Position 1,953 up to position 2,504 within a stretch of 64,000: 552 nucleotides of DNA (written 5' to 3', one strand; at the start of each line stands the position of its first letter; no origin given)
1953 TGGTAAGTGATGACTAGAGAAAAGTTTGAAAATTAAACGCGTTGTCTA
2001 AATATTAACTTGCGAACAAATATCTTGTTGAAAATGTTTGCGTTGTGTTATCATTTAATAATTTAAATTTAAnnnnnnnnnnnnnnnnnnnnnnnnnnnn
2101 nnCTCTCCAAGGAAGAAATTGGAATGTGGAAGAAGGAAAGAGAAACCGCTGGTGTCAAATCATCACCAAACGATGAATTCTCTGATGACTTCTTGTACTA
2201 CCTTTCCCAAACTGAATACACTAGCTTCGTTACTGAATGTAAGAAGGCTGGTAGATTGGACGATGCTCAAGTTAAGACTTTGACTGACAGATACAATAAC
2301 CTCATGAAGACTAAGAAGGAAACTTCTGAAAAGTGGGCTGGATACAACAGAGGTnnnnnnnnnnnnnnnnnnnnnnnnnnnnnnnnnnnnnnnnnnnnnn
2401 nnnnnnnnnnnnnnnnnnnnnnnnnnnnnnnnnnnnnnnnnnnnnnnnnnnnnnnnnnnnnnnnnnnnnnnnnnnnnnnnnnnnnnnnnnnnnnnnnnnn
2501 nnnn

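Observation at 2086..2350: ATP synthase beta carries a roughly 85-aa charged, helical-looking insertion between the presequence and the beta-barrel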

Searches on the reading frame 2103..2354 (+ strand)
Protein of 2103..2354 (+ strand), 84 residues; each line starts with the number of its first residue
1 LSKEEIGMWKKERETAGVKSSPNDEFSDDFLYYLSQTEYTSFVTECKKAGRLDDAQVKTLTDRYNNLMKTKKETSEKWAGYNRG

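Call 18: search_solved_structures(query=A1, max_evalue=10, show_alignments=3)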
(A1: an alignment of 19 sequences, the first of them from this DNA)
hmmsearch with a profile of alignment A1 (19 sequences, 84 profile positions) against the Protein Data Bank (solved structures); distinct sequences matched with E-value up to 10: 23.
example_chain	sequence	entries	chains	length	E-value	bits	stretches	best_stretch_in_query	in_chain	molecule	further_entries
6zxv_A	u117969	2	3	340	0.2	15.4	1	27-72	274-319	tRNA (Guanine(10)-N2)-dimethyltransferase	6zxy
6ocf_B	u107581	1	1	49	0.25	15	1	3-47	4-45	Small vasohibin-binding protein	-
8fyu_B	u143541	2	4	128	0.32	14.7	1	25-58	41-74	E3 ubiquitin-protein ligase CHIP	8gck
9qeu_A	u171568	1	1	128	0.32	14.7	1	25-58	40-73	E3 ubiquitin-protein ligase CHIP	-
6efk_A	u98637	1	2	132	0.33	14.6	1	25-58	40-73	E3 ubiquitin-protein ligase CHIP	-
6nsv_A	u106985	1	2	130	0.33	14.6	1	25-58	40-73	E3 ubiquitin-protein ligase CHIP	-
8ei0_A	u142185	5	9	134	0.35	14.6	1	25-58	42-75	E3 ubiquitin-protein ligase CHIP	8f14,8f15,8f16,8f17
5tev_A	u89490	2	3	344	0.35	14.5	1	5-76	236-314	Tryptophan--tRNA ligase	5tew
9qf1_A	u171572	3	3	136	0.36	14.5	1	25-58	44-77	E3 ubiquitin-protein ligase CHIP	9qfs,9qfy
4kbq_A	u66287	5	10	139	0.38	14.4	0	25-58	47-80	E3 ubiquitin-protein ligase CHIP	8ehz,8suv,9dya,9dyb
7tb1_A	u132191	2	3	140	0.4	14.4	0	25-58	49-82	E3 ubiquitin-protein ligase CHIP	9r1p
6zxw_G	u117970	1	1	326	0.49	14.1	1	27-72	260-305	tRNA (Guanine(10)-N2)-dimethyltransferase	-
7x5e_A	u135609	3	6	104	0.52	14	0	35-71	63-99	Transcription factor MafG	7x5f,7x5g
3a5t_A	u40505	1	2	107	1.3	12.8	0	34-70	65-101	Transcription factor MafG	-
3lbx_B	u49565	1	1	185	1.3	12.7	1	53-78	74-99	Spectrin beta chain, erythrocyte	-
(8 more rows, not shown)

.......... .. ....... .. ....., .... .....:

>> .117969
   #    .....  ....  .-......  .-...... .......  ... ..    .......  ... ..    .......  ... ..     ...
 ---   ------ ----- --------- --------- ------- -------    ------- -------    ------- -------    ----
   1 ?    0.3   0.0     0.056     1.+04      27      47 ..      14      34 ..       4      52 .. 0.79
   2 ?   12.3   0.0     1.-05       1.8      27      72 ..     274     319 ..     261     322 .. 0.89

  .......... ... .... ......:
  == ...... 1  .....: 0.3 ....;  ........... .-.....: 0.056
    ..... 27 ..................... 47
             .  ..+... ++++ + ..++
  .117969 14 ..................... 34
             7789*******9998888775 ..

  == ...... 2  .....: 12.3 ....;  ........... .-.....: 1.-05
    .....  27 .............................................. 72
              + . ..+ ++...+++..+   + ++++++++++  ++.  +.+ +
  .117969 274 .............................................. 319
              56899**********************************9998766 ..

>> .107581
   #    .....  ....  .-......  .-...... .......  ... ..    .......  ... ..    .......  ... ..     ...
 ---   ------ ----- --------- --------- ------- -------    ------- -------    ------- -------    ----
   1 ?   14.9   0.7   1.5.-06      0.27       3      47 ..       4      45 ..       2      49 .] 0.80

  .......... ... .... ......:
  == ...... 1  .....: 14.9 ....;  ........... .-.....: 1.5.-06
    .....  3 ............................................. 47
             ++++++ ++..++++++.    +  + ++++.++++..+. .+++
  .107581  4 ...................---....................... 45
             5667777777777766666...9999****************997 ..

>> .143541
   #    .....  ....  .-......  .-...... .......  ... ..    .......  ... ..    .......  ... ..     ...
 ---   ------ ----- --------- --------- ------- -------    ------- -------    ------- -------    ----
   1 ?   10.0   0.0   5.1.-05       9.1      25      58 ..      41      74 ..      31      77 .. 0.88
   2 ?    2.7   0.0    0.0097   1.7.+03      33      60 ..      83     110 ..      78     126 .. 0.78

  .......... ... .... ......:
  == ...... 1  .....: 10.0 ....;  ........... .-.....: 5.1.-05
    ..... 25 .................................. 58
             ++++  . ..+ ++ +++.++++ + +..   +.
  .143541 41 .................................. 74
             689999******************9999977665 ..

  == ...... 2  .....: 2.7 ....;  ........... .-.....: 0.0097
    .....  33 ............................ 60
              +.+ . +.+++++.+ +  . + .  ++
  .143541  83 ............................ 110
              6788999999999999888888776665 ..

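Call 23: search_protein_representatives(alignment_id=A1)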
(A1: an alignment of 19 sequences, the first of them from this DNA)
Query: 19 sequences, 84 profile positions. Proteins with E-value up to 0.001 (for the whole library): 18; up to 1e-10: 2; up to 1e-30: 0. The best 18 are listed.
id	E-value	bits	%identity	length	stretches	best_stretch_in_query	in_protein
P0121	4.6e-15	71.9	-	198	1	10-84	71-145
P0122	1.1e-11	61.1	-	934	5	21-77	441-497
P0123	5.3e-10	55.7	-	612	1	4-83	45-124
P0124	3.7e-09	53.0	-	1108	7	33-66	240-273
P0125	1.3e-08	51.2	-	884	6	30-68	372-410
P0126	4.6e-08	49.5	-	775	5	32-66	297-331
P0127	1.2e-07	48.1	-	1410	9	25-68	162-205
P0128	2.3e-07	47.2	-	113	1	6-73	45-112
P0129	7.4e-07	45.6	-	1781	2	18-71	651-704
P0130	7.8e-07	45.5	-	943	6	34-71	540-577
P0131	1.3e-06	44.9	-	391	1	5-81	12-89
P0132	1.4e-06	44.8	-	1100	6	32-68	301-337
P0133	5.6e-05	39.6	-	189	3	35-70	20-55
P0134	1.3e-04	38.4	-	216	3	33-73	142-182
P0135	1.5e-04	38.2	-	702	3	19-68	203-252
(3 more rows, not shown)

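Call 33: search_protein_families(library=pfam, proteins=[P0122, P0124, P0133, P0134, P0129], max_evalue=0.01)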
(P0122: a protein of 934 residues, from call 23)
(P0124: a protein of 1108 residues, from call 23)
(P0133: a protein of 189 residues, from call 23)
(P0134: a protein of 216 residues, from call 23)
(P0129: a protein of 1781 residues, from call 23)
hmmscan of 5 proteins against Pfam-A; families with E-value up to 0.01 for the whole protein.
P0122 (934 aa): 20 families
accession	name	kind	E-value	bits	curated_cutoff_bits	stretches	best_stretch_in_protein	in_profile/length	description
PF22746.1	SHOCT-like_DUF2089-C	-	3.8e-35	118.7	27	5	169-190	8-29/32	SHOCT-like domain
PF02268.21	TFIIA_gamma_N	-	2.7e-18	66.2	33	1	164-196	15-47/47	Transcription initiation factor IIA, gamma subunit, helical domain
PF02885.22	Glycos_trans_3N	-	4.5e-14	52.4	26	0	380-411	10-40/63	Glycosyl transferase family, helical bundle domain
PF17944.6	Arg_decarbox_C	-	1.3e-13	51.6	23.3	0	579-606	17-45/51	Arginine decarboxylase C-terminal helical extension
PF22560.2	GMT-wHTH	-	3.3e-12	47.1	27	0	378-402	52-76/82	GMT-like wHTH domain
PF03743.19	TrbI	-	4.3e-12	46.7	35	1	755-932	2-186/188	Bacterial conjugation TrbI-like protein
PF10925.13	DUF2680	-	1.7e-09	38.1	25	0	531-556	25-50/57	Protein of unknown function (DUF2680)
PF06784.16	UPF0240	-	1.4e-06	28.9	25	0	479-566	63-147/173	Uncharacterised protein family (UPF0240)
PF08335.16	GlnD_UR_UTase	-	4.1e-06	27.3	21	0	528-605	52-129/141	GlnD PII-uridylyltransferase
PF02637.23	GatB_Yqey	-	2.4e-05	24.7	27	0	222-305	33-112/148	GatB domain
PF09925.14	DUF2157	-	3.4e-05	24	32.4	0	239-273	1-36/146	Predicted membrane protein (DUF2157)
PF08672.17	ANAPC2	-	3.8e-05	24.5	23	0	453-473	32-52/60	Anaphase promoting complex (APC) subunit 2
PF16365.12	EutK_C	-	4.7e-05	23.7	27.5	0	461-472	33-44/52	Ethanolamine utilization protein EutK C-terminus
PF22798.2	DUF5817_CT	-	7.5e-05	22.9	29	0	228-249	26-47/54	DUF5817, C-terminal domain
PF09106.17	SelB-wing_2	-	0.00018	22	22.3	0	519-542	28-51/57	Elongation factor SelB, winged helix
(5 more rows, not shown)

P0124 (1108 aa): 26 families (the best 25 are shown)
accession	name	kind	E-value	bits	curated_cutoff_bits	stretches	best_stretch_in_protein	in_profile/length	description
PF22746.1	SHOCT-like_DUF2089-C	-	7.7e-50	165.3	27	6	793-811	8-26/32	SHOCT-like domain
PF02268.21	TFIIA_gamma_N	-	2.1e-19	69.8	33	0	248-271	16-39/47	Transcription initiation factor IIA, gamma subunit, helical domain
PF03743.19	TrbI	-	2.7e-16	60.4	35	1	914-1094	2-186/188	Bacterial conjugation TrbI-like protein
PF06819.16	Arc_PepC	-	1.3e-15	58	23.4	0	687-731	62-105/110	Archaeal Peptidase A24 C-terminal Domain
PF22560.2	GMT-wHTH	-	3e-14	53.7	27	0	216-262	33-78/82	GMT-like wHTH domain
PF23311.1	DUF7084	-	3.3e-14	52.9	27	0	447-479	11-43/48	Domain of unknown function (DUF7084)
PF17944.6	Arg_decarbox_C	-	3.6e-14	53.5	23.3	0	241-273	10-43/51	Arginine decarboxylase C-terminal helical extension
PF02885.22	Glycos_trans_3N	-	5e-13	49.1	26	0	247-276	1-30/63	Glycosyl transferase family, helical bundle domain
PF16859.10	TetR_C_11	-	8.4e-12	45.9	32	0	375-434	22-82/113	Tetracyclin repressor-like, C-terminal domain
PF10925.13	DUF2680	-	4.4e-10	40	25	0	245-269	19-43/57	Protein of unknown function (DUF2680)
PF09925.14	DUF2157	-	1.6e-09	38.1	32.4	0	655-682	2-29/146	Predicted membrane protein (DUF2157)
PF12008.13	EcoR124_C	-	3.8e-07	30.4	23.1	0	648-726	188-258/260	Type I restriction and modification enzyme - subunit R C terminal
PF17762.8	HTH_ParB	-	1.8e-06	28.5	22.6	0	756-806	46-94/102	ParB HTH domain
PF22798.2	DUF5817_CT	-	6.8e-06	26.3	29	0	369-394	21-46/54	DUF5817, C-terminal domain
PF07106.19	TBPIP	-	8.7e-06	26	22.8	0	367-393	23-48/62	TBPIP/Hop2 winged helix domain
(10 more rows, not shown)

P0133 (189 aa): 19 families
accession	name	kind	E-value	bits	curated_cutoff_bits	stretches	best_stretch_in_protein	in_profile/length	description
PF10925.13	DUF2680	-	7.7e-13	48.8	25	1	18-58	14-54/57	Protein of unknown function (DUF2680)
PF09012.17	FeoC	-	5.3e-10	39.7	21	0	114-142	23-51/69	FeoC like transcriptional regulator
PF03962.21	Mnd1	-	1.2e-08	35.5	23.5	0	116-147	26-57/60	Mnd1 HTH domain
PF09106.17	SelB-wing_2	-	1.5e-07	31.9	22.3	0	112-139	24-52/57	Elongation factor SelB, winged helix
PF01399.33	PCI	-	7.9e-07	29.6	22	0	114-136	48-70/84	PCI domain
PF22746.1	SHOCT-like_DUF2089-C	-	4e-06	26.7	27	0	30-45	8-23/32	SHOCT-like domain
PF22798.2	DUF5817_CT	-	5.3e-06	26.6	29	0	116-139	26-49/54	DUF5817, C-terminal domain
PF18327.6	PRODH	-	6e-06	26.9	26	0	26-57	17-48/48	Proline utilization A proline dehydrogenase N-terminal domain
PF22888.1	FIMAH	-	7.6e-06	26.9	24.8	0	72-108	3-39/81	FIMAH domain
PF10007.15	DUF2250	-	8.3e-05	23.1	24.4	0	61-97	27-63/93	Uncharacterized protein conserved in archaea (DUF2250)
PF17778.7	BLACT_WH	-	0.00012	22.4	22.8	0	24-49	25-46/46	Beta-lactamase associated winged helix domain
PF05103.18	DivIVA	-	0.00022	21.6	28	0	64-107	14-57/131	DivIVA protein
PF19023.6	DUF5749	-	0.00023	21.6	28.2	0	22-55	37-70/78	Family of unknown function (DUF5749)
PF04239.17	DUF421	-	0.00039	20.3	23.6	0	30-58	16-44/129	YetF C-terminal domain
PF03965.22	Penicillinase_R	-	0.00083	20.1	22.6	0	17-51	81-115/115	Penicillinase repressor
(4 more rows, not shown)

P0134 (216 aa): 6 families
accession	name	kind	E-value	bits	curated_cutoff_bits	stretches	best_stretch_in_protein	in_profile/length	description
PF12696.13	TraG-D_C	-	8.2e-07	29.4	22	1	117-186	39-109/126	TraM recognition site of TraD and TraG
PF02268.21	TFIIA_gamma_N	-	8.6e-07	29.4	33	0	98-120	13-35/47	Transcription initiation factor IIA, gamma subunit, helical domain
PF10925.13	DUF2680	-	2.5e-06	27.9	25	1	41-75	14-48/57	Protein of unknown function (DUF2680)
PF06932.16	DUF1283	-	0.00046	20.8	25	0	157-184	8-35/83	Protein of unknown function (DUF1283)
PF13949.11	ALIX_LYPXL_bnd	-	0.0056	16.4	30.8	0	140-191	32-83/295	ALIX V-shaped domain binding to HIV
PF08672.17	ANAPC2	-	0.0089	16.9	23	0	93-113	32-52/60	Anaphase promoting complex (APC) subunit 2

P0129 (1781 aa): 24 families
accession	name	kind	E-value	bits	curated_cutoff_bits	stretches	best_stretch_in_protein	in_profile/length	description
PF13432.12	TPR_16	-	4.8e-92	302.2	32.7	23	1205-1258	2-55/65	Tetratricopeptide repeat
PF07719.23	TPR_2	-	1.2e-88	284.4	27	12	1134-1165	3-34/34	Tetratricopeptide repeat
PF00515.34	TPR_1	-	1.2e-77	253.3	27.8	7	1134-1165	3-34/34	Tetratricopeptide repeat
PF23914.1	TPR_CcmH_CycH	-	4.3e-66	222.1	42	17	1124-1234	42-155/158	Cytochrome c-type biogenesis protein H TPR domain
PF13414.12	TPR_11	-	8e-66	217.9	26.8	12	1515-1554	1-40/42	TPR repeat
PF14559.12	TPR_19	-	6.2e-61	203.1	25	6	1210-1272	1-63/68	Tetratricopeptide repeat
PF13428.12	TPR_14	-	1.1e-51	168.3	23.5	2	1476-1516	3-43/44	Tetratricopeptide repeat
PF13181.12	TPR_8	-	2.1e-50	165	25.7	0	1204-1233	5-34/34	Tetratricopeptide repeat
PF13371.12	TPR_9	-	4.7e-39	132.7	35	1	1113-1174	10-71/73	Tetratricopeptide repeat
PF12895.13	ANAPC3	-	1.1e-38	131.8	27.2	3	1282-1361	3-81/82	Anaphase-promoting complex, cyclosome, subunit 3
PF06891.17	P2_Phage_GpR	-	2.3e-37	128.5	25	0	975-1026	4-55/133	P2 phage tail completion protein R (GpR)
PF24797.1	Beta-prop_WDR35_TULP_N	-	2.4e-26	93.1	80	0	715-769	218-271/332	WDR35/TULP4 N-terminal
PF13431.12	TPR_17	-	1.3e-24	84.8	24.4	0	1498-1528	3-33/34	Tetratricopeptide repeat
PF25064.1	ARM_TT21_5th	-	1.1e-16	61.7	27.8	0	1210-1262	11-63/117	TT21 fifth ARM repeats domain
PF13424.12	TPR_12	-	2.6e-12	47.2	30.1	1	1476-1534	5-71/77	Tetratricopeptide repeat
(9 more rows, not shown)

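Call 38: predict_structure(alignment_id=A1)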
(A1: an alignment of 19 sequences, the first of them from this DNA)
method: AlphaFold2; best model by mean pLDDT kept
length: 84 residues; sequences in the alignment: 19
mean_pLDDT: 72.6   pTM: 0.50
mean pLDDT of the five models: 72.6, 72.1, 69.9, 69.1, 68.2
residues with pLDDT >= 90: 2; 70-90: 52; 50-70: 20; < 50: 10
segments of 3 or more residues with pLDDT < 50: 13-20
pLDDT, mean of each block of 10 residues (from residue 1): 53 48 63 85 87 84 87 78 60
secondary structure, 60 per line:
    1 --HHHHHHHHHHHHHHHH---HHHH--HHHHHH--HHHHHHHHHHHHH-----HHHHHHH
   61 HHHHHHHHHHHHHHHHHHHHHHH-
elements in order: H3-18 H22-25 H28-33 H36-48 H54-83

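Call 40: fold_search(model_id=the predicted structure, library=pdb)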
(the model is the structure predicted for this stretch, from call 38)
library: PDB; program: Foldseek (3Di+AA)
matches with E <= 10: 37; with E <= 0.001: 0
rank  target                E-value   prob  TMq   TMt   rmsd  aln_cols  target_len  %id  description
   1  9q1v_A                2.8e+00  0.18  0.35  0.43   6.7        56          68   20  Crystal Structure of de novo design FimH minibinder F7 complex (released 2025-09-17)
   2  5v7q_Y                2.8e+00  0.13  0.28  0.35   6.2        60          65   17  Cryo-EM structure of the large ribosomal subunit from Mycobacterium tuberculosis bound with a potent linezolid analog (released 2017-09-20)
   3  5io8_A                2.8e+00  0.13  0.34  0.29  16.4        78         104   20  Salmonella Typhimurium VirG-like (STV) protein at 2.19 Angstrom resolution solved by Iodine SAD. (released 2017-03-15)
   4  4ude_B                3.6e+00  0.18  0.44  0.47   4.0        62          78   11  An oligomerization domain confers pioneer properties to the LEAFY master floral regulator (released 2016-03-02)
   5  4ude_A                3.9e+00  0.20  0.42  0.41   3.2        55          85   13  An oligomerization domain confers pioneer properties to the LEAFY master floral regulator (released 2016-03-02)
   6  1zke_D                3.9e+00  0.10  0.37  0.38  15.1        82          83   20  1.6 A Crystal Structure of a Protein HP1531 of Unknown Function from Helicobacter pylori (released 2005-06-28)
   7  9n73_LI               4.7e+00  0.12  0.34  0.06  11.7        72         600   12  SSU processome maturation and disassembly, State G (released 2025-10-29)
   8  9e6q_AX               5.0e+00  0.15  0.38  0.46   6.1        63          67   10  Cryo-EM structure of the Pyrobaculum calidifontis 50S ribosomal subunit in complex with Dri (released 2024-11-20)
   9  9edr_C                5.4e+00  0.08  0.35  0.14   6.9        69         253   20  Tubulin Cofactors D,E,G,C and Tubulin complex -- TBCC N Terminus Bound to Tubulin (released 2026-02-04)
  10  3q84_H                5.7e+00  0.07  0.33  0.12  15.2        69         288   16  Crystal structure of human PACSIN 1 F-BAR domain (released 2012-02-22)
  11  5jsn_B                6.1e+00  0.15  0.46  0.34  15.2        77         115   19  Bcl2-inhibitor complex (released 2016-11-16)
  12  8azw_n                6.1e+00  0.13  0.38  0.28   6.5        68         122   13  Cryo-EM structure of the plant 60S subunit (released 2023-06-07)
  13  8a98_a                6.1e+00  0.10  0.34  0.25   6.7        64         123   11  CRYO-EM STRUCTURE OF LEISHMANIA MAJOR 80S RIBOSOME : snoRNA MUTANT (released 2023-10-11)
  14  1ml5_w                6.1e+00  0.09  0.29  0.37   5.5        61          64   10  Structure of the E. coli ribosomal termination complex with release factor 2 (released 2003-01-14)
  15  8d06_J                6.1e+00  0.09  0.37  0.44  13.4        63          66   13  Hallucinated C3 protein assembly HALC3_104 (released 2022-09-28)
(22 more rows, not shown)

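Call 47: search_protein_families(library=pfam, alignment_id=A1, max_evalue=10)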
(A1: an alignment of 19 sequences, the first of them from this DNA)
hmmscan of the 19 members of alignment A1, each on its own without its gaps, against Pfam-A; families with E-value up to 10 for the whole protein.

A. member 1, seq(84 aa): 0 families

B. families by the number of members that match (of 19 scanned): 24 families
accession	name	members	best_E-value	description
PF14842.11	FliG_N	2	0.011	FliG N-terminal domain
PF22813.1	TcaA_2nd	2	0.018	TcaA protein second domain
PF22041.1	GST_C_7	1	0.0047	Glutathione S-transferase, C-terminal domain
PF10909.13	DUF2682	1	0.0092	Protein of unknown function (DUF2682)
PF07735.22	FBA_2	1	0.01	F-box associated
PF12167.14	Arm-DNA-bind_2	1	0.01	Arm DNA-binding domain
PF19113.5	DUF5799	1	0.017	Family of unknown function (DUF5799)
PF02436.23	PYC_OADA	1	0.028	Conserved carboxylase domain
PF08764.15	Coagulase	1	0.033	Staphylococcus aureus coagulase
PF09371.15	Tex_N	1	0.041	Tex-like protein N-terminal domain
PF15665.10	FAM184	1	0.046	Family with sequence similarity 184, A and B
PF03299.19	TF_AP-2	1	0.067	Transcription factor AP-2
PF00269.25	SASP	1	0.077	Small, acid-soluble spore proteins, alpha/beta type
PF14454.12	Prok_Ub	1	0.12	Prokaryotic Ubiquitin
PF18331.6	PKHD_C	1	0.14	PKHD-type hydroxylase C-terminal domain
PF09851.14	SHOCT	1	1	Short C-terminal domain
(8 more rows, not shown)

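Call 48: find_homologous_proteins(query=A1, max_evalue=0.001)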
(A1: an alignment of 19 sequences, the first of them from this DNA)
Query A1 (19 sequences): 532 candidates shared short words with the query, none scored E <= 0.001.
